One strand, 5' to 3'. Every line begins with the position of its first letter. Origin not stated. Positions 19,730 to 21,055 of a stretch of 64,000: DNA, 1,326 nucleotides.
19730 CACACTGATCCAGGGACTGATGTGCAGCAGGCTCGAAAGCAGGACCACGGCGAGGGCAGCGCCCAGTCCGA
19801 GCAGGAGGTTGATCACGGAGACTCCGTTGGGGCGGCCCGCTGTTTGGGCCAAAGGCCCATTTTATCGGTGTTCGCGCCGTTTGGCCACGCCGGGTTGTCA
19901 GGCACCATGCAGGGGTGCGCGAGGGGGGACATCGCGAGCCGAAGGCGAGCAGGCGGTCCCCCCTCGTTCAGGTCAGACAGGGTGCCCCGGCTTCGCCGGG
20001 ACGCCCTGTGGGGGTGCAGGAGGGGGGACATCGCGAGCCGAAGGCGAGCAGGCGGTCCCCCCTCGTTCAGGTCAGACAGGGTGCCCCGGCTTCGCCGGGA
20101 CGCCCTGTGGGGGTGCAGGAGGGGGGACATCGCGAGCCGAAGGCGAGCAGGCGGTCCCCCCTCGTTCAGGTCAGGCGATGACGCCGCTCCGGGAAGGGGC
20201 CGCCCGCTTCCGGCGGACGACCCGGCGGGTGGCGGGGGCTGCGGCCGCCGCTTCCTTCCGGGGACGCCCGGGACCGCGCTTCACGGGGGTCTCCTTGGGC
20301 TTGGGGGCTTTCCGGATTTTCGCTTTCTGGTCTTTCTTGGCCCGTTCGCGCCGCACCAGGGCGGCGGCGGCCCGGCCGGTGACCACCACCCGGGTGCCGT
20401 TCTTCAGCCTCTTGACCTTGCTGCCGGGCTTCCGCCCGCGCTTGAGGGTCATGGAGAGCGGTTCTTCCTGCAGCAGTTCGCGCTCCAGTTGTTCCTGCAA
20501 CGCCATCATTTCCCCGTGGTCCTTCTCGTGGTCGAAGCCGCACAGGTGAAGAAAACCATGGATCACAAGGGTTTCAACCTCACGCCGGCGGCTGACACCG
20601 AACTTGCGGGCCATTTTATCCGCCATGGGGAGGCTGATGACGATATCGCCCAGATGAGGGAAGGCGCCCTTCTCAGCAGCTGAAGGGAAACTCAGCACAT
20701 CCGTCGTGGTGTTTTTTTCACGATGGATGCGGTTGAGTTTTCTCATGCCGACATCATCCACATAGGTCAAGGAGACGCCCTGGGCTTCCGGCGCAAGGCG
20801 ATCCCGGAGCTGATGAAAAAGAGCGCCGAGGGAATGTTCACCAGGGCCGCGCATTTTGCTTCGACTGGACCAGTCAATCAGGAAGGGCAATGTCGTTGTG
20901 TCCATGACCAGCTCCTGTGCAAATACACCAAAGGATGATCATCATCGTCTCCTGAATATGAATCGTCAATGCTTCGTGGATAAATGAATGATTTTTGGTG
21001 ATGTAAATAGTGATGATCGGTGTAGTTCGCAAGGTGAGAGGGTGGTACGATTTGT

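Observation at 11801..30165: Dispersed and tandem 99-bp double-hairpin repeat family with compensatory base changes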

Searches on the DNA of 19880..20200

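Call 14: search_rna_families(source=window, start=19880, end=20200, threshold=evalue, max_evalue=10)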
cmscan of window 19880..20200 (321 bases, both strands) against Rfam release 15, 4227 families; matches with E-value up to 10: 10.
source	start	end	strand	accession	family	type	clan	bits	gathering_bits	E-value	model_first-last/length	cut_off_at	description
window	19993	20092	-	RF03379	mir-4667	Gene; miRNA;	-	15.5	68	4.6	1-93/93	no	mir-4667 microRNA precursor family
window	20073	20111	+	RF03703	mir-3622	Gene; miRNA;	-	15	78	5.6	1-84/84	no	mir-3622 microRNA precursor family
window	19974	20012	+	RF03703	mir-3622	Gene; miRNA;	-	15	78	5.6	1-84/84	no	mir-3622 microRNA precursor family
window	20016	20068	+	RF04279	mir-H20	Gene; miRNA;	CL00141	14.4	99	5.4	1-82/82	no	mir-H20 microRNA precursor family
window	20164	20200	+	RF02564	naRNA4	Gene; sRNA;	-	13.7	59.5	5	1-37/77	3'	Nucleoid-associated noncoding RNA 4 (CssrE)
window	20077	20107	+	RF00883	MIR820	Gene; miRNA;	-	13.6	196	8.8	1-191/191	no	MIR820 microRNA precursor family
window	19978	20008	+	RF00883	MIR820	Gene; miRNA;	-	13.6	196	8.8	1-191/191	no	MIR820 microRNA precursor family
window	19923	19967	+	RF01785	blv_FSE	Cis-reg; frameshift_element;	-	13.4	34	7.8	1-27/27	no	ribosomal frameshift site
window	20022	20066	+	RF01785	blv_FSE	Cis-reg; frameshift_element;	-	13.4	34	7.8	1-27/27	no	ribosomal frameshift site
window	20121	20165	+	RF01785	blv_FSE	Cis-reg; frameshift_element;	-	13.4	34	7.8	1-27/27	no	ribosomal frameshift site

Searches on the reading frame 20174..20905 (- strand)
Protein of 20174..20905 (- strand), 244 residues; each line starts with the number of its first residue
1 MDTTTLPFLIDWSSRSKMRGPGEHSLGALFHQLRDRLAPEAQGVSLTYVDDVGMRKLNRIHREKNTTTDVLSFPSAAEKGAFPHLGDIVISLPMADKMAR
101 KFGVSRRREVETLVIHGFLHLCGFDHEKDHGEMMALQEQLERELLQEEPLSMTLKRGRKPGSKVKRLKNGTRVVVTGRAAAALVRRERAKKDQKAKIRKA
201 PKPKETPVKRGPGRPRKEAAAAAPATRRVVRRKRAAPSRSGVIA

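Call 82: search_protein_families(library=pfam, proteins=[window:20174-20905:-])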
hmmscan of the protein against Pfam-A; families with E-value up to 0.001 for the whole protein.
window:20174-20905:- (244 aa): 1 family
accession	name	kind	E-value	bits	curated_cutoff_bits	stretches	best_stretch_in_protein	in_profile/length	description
PF02130.23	YbeY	-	3.7e-29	101.6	25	1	39-140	25-125/129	Endoribonuclease YbeY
